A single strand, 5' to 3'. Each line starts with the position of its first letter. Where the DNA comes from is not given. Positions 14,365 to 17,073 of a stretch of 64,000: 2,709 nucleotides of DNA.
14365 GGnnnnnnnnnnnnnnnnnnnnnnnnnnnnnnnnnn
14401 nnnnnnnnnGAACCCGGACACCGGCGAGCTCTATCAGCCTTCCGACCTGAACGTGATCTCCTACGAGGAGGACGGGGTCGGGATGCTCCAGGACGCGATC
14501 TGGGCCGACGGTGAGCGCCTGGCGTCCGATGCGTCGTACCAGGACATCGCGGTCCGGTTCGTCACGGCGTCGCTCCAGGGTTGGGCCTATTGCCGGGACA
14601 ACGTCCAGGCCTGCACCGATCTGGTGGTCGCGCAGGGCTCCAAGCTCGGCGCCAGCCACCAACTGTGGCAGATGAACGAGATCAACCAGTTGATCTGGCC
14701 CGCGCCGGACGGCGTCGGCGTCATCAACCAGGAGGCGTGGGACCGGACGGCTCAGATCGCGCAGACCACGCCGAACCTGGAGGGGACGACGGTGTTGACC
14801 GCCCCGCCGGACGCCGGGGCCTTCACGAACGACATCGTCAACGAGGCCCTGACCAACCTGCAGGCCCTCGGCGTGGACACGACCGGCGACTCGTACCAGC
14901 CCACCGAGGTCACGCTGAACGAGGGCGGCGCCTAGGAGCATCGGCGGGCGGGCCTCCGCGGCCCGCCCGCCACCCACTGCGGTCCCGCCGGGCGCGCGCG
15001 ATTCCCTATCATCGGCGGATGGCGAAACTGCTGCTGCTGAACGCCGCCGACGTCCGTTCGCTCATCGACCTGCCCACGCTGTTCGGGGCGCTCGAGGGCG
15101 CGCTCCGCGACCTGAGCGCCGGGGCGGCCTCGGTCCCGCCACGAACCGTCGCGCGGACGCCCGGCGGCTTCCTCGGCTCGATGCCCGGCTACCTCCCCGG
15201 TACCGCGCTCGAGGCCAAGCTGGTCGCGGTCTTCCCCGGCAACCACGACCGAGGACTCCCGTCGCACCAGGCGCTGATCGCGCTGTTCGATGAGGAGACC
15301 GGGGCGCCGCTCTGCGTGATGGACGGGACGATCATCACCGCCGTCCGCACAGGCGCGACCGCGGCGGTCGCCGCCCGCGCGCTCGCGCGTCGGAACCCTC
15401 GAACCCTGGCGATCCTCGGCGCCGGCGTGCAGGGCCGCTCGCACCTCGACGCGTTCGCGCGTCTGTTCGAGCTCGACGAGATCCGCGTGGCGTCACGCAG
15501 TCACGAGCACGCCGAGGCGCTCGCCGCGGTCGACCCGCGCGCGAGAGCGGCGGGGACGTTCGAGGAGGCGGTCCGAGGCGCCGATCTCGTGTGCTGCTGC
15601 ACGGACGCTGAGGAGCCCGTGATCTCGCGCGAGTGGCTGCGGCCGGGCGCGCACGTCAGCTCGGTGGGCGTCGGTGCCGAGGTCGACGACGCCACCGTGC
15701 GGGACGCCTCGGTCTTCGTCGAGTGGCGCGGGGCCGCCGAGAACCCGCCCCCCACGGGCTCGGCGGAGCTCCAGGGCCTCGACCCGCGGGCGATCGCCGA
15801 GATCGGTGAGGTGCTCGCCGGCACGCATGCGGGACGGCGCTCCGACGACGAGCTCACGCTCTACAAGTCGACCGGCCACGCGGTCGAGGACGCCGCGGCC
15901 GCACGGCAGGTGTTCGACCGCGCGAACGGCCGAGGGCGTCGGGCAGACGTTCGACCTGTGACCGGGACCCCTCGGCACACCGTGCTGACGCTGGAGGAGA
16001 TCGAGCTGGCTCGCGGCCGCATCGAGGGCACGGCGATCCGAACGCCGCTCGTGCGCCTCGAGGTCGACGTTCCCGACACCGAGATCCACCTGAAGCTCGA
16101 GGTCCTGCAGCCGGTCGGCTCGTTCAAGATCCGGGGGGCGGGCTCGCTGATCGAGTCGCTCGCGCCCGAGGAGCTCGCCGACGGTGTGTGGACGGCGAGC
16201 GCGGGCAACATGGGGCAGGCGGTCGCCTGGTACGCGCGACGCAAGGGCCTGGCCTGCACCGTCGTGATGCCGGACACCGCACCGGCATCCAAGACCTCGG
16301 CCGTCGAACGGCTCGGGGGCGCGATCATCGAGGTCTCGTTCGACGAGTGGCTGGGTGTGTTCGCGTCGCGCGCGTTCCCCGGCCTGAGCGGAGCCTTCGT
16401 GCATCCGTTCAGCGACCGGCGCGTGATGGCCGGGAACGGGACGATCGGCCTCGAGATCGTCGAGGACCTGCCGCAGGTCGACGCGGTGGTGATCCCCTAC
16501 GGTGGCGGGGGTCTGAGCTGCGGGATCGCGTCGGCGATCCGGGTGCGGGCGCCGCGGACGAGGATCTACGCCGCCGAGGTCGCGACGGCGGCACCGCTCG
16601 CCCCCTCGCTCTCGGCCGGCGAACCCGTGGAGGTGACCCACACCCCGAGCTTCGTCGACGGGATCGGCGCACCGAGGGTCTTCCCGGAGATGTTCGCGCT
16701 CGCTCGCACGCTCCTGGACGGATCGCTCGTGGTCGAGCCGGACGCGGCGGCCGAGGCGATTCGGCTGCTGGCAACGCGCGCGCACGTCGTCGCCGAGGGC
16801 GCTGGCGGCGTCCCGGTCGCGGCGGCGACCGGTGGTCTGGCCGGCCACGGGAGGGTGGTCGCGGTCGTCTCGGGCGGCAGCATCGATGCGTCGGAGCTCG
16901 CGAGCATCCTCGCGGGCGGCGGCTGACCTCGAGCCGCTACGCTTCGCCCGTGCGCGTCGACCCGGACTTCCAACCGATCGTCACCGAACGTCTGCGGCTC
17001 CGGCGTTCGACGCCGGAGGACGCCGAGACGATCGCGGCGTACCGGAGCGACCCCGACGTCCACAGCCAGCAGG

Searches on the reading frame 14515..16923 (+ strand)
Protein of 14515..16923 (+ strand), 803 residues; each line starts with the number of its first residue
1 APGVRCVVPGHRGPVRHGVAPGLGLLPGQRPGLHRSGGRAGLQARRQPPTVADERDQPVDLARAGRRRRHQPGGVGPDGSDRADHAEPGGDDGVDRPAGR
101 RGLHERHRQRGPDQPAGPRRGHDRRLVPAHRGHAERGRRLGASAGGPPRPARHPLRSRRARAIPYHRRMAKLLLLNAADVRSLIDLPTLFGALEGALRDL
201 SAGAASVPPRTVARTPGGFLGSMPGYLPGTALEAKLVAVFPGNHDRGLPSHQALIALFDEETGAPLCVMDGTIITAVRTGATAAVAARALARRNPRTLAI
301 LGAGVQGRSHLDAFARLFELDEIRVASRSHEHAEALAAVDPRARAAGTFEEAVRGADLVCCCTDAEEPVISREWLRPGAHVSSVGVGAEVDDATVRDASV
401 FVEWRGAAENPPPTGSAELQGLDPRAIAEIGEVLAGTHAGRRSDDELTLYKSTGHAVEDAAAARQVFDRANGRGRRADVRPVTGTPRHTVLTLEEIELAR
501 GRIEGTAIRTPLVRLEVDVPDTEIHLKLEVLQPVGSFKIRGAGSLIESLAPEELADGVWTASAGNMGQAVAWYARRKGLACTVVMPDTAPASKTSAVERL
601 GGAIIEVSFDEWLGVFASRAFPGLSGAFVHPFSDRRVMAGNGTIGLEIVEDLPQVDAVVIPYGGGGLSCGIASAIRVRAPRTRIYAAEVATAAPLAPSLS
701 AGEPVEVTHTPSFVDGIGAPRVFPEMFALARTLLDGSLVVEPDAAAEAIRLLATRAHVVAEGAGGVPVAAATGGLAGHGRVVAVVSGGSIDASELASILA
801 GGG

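Call 70: search_protein_families(library=pfam, proteins=[window:14515-16923:+], max_evalue=0.01)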
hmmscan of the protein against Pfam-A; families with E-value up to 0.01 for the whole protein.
window:14515-16923:+ (803 aa): 5 families
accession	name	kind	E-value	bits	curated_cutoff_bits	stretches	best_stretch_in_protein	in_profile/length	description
PF02423.21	OCD_Mu_crystall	-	2.4e-70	237.4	24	1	174-472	5-312/314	Ornithine cyclodeaminase/mu-crystallin family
PF00291.31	PALP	-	2.9e-69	234.1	35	1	507-787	5-295/295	Pyridoxal-phosphate dependent enzyme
PF01488.26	Shikimate_DH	-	7e-06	26.6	24.3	1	287-378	4-98/138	Shikimate / quinate 5-dehydrogenase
PF03807.23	F420_oxidored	-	5e-05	24.3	21.6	1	298-363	2-67/94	NADP oxidoreductase coenzyme F420-dependent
PF03435.24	Sacchrp_dh_NADP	-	0.00075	20.3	25.1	0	299-339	2-42/129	Saccharopine dehydrogenase NADP binding domain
